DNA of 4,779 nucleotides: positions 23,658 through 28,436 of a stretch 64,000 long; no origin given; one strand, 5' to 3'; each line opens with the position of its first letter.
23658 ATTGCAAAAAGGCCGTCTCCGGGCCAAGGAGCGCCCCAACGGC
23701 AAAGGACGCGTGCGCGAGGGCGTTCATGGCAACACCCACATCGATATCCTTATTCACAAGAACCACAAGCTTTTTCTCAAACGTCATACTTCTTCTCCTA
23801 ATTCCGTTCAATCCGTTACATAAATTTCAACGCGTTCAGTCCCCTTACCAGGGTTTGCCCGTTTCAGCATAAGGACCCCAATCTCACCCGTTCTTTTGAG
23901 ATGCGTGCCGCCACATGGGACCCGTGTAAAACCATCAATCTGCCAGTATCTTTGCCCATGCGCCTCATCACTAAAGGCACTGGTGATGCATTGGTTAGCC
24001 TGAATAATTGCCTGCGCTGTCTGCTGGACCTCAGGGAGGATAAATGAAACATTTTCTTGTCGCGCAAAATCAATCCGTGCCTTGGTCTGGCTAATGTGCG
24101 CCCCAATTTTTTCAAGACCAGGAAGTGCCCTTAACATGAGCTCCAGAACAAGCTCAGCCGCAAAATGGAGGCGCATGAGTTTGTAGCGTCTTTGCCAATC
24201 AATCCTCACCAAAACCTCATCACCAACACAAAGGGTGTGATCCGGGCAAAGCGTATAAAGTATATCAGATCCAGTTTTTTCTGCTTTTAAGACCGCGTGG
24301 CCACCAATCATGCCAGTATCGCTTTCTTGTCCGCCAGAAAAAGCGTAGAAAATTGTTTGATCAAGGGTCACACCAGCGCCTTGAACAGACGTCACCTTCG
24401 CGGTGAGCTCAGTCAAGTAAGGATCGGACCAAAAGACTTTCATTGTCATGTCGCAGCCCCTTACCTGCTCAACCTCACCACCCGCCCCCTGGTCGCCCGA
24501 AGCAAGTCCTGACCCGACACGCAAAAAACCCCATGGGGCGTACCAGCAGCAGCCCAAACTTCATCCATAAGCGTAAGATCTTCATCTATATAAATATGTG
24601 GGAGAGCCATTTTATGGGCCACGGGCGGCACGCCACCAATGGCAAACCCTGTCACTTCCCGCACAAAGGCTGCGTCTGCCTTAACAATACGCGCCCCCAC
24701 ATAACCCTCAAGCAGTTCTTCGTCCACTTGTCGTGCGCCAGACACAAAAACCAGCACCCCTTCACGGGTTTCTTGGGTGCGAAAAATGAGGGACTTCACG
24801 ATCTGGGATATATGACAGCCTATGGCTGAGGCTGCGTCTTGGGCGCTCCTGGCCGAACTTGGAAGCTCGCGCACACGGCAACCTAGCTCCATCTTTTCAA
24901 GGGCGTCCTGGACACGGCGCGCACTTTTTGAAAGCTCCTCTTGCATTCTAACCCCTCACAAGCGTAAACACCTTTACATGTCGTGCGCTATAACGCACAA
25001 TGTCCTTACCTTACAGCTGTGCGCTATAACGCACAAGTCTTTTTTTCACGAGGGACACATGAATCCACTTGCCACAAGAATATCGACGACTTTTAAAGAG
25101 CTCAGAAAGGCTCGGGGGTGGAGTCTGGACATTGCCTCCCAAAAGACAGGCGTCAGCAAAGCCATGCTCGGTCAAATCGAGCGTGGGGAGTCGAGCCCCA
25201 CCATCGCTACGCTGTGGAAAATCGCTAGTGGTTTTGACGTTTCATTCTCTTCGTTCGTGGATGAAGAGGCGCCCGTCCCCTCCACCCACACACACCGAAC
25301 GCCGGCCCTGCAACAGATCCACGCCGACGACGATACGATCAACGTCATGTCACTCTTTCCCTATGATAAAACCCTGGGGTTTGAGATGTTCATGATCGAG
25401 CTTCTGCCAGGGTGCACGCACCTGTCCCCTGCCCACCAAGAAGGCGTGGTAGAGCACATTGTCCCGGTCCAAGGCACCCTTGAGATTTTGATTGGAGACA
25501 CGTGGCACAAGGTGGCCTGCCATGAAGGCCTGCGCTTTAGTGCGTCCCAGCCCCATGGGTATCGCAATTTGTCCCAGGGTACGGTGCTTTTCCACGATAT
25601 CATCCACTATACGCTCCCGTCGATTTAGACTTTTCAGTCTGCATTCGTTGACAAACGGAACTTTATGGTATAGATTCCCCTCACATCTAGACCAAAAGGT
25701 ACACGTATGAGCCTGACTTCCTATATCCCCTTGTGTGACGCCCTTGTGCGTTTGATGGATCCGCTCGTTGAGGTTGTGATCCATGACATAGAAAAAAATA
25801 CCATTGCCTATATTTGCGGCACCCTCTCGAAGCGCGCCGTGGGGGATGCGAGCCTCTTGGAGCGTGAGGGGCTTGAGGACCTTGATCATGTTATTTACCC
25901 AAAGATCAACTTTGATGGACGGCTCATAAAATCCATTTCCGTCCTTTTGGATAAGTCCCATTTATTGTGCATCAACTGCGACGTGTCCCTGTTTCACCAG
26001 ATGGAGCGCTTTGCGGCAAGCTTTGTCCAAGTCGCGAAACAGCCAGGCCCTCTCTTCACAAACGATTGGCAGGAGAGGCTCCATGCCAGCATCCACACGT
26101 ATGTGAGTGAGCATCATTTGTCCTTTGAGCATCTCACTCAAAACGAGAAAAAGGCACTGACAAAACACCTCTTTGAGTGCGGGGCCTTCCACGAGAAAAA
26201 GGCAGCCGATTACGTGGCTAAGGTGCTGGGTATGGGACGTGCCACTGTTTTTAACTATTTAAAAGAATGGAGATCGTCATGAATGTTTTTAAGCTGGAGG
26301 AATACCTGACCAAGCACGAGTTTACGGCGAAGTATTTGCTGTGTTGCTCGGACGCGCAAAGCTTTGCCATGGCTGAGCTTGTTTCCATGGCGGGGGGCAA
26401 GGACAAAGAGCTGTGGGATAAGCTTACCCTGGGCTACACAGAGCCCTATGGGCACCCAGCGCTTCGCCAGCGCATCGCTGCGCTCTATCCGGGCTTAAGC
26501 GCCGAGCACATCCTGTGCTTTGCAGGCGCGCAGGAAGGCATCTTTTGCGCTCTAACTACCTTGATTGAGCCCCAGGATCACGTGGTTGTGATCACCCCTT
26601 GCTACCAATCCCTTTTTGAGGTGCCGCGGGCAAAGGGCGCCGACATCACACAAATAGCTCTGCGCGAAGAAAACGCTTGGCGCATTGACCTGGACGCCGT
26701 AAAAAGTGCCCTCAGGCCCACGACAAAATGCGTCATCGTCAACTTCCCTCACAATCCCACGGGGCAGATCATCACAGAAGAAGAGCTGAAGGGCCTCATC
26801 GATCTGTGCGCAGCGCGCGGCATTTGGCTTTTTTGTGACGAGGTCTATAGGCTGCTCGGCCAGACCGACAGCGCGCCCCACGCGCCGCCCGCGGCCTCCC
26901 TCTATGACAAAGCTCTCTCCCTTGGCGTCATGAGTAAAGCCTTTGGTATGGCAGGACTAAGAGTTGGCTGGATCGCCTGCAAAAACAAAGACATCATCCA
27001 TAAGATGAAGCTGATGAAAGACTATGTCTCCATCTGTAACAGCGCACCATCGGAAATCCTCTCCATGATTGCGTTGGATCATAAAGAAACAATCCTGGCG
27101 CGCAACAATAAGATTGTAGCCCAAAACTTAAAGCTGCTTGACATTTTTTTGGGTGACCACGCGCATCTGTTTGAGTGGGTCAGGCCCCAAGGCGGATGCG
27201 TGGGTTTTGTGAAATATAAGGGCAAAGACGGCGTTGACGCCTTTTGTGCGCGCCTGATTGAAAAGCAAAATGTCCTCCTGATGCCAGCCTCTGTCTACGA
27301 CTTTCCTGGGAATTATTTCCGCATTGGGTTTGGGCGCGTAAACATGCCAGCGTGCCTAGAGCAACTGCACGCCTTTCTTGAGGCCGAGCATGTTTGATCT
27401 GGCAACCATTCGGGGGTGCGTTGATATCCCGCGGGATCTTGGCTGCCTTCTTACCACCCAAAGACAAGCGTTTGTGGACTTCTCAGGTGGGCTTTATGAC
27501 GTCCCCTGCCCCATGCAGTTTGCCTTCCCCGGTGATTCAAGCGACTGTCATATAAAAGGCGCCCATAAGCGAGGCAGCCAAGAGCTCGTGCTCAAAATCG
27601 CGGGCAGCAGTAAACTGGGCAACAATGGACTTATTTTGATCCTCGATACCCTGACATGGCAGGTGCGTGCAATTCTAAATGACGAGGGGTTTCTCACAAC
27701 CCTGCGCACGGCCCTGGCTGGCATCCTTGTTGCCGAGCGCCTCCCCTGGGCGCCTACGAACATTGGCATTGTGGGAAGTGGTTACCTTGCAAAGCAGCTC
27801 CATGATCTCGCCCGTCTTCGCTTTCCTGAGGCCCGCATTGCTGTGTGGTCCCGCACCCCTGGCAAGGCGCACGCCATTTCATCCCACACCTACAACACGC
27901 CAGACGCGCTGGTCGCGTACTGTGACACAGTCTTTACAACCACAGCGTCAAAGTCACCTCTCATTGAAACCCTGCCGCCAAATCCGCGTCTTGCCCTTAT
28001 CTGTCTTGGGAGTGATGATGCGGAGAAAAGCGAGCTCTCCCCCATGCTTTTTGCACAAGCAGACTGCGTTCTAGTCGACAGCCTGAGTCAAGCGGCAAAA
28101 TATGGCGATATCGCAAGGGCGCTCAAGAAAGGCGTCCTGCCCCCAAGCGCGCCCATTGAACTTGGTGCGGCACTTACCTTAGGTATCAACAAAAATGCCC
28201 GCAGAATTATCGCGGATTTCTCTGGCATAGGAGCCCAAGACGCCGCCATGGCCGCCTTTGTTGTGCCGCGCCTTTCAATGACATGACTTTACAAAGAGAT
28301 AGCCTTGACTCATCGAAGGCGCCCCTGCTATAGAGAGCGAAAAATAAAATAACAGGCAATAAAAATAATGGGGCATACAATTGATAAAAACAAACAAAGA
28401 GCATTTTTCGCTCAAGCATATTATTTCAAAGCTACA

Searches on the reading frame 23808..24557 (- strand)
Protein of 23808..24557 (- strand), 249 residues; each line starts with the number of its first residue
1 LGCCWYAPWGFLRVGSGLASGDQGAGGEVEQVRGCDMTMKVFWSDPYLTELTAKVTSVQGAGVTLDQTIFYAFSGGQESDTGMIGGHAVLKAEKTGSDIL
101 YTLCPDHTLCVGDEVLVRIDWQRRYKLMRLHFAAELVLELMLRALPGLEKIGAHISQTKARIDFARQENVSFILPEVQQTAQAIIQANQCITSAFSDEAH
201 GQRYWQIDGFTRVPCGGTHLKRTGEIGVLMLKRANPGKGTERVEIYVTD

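Call 9: search_protein_families(library=pfam, proteins=[window:23808-24557:-], max_evalue=0.01)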
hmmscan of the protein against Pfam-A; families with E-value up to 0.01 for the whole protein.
window:23808-24557:- (249 aa): 2 families
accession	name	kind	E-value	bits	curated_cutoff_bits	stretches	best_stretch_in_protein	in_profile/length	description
PF01411.24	tRNA-synt_2c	-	6.4e-09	35.3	30.3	1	49-123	473-552/552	tRNA synthetases class II (A)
PF07973.19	tRNA_SAD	-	7.1e-07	29.5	24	1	210-244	9-44/44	Threonyl and Alanyl tRNA synthetase second additional domain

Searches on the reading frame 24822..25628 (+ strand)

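Call 9: search_protein_families(library=pfam, proteins=[window:24822-25628:+], max_evalue=0.01)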
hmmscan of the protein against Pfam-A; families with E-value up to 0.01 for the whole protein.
window:24822-25628:+ (268 aa): 4 families
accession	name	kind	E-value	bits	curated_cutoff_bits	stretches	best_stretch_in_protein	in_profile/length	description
PF01381.28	HTH_3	-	1.7e-13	50.8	23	1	92-143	2-53/55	Helix-turn-helix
PF13560.12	HTH_31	-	1.9e-06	28.5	27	1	89-140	4-56/64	Helix-turn-helix domain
PF07883.17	Cupin_2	-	3.5e-05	23.8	27.2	1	191-260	2-69/70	Cupin domain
PF13413.12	HTH_25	-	0.00019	21.6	24.6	1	91-124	2-35/62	Helix-turn-helix domain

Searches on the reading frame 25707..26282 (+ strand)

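Call 9: search_protein_families(library=pfam, proteins=[window:25707-26282:+], max_evalue=0.01)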
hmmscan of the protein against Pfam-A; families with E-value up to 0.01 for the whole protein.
window:25707-26282:+ (191 aa): 2 families
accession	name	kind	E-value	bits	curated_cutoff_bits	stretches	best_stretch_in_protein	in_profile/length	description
PF13309.12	HTH_22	-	1.9e-16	60.3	29.6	1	126-186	3-63/63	HTH domain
PF08348.17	PAS_6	-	2e-15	57.1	27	1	3-101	1-114/115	YheO-like PAS domain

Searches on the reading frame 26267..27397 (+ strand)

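Call 10: search_protein_families(library=pfam, proteins=[window:26267-27397:+], max_evalue=0.01)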
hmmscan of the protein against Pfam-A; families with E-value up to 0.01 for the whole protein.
window:26267-27397:+ (376 aa): 6 families
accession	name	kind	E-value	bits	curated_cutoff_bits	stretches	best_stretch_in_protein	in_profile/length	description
PF00155.27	Aminotran_1_2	-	4.7e-50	171.2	19.7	1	54-362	35-347/361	Aminotransferase class I and II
PF00266.25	Aminotran_5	-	1.6e-08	34.4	21.5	1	66-193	48-177/371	Aminotransferase class-V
PF01053.26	Cys_Met_Meta_PP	-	8.8e-06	24.9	27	1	64-191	55-173/381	Cys/Met metabolism PLP-dependent enzyme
PF12897.13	Asp_aminotransf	-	2.4e-05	23.8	27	1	101-342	122-372/421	Aspartate amino-transferase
PF04864.19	Alliinase_C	-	0.00014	21.3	22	1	203-261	173-231/363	Allinase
PF01212.27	Beta_elim_lyase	-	0.00077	19.3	27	1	95-191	63-168/288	Beta-eliminating lyase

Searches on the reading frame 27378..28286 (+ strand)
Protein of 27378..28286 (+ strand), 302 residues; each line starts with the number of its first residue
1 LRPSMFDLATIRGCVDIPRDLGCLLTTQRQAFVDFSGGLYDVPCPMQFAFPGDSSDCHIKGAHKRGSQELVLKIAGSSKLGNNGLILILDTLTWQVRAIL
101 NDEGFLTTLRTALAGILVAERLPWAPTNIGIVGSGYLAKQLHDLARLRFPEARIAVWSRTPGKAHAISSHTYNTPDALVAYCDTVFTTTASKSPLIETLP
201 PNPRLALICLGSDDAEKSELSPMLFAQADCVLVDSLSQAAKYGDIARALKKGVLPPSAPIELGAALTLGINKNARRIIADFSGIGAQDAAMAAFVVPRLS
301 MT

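Call 10: search_protein_families(library=pfam, proteins=[window:27378-28286:+], max_evalue=0.01)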
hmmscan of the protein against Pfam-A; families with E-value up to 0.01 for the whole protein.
window:27378-28286:+ (302 aa): 1 family
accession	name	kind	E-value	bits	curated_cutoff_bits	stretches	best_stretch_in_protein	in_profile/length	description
PF02423.21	OCD_Mu_crystall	-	9.4e-10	38.4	24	1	99-299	101-310/314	Ornithine cyclodeaminase/mu-crystallin family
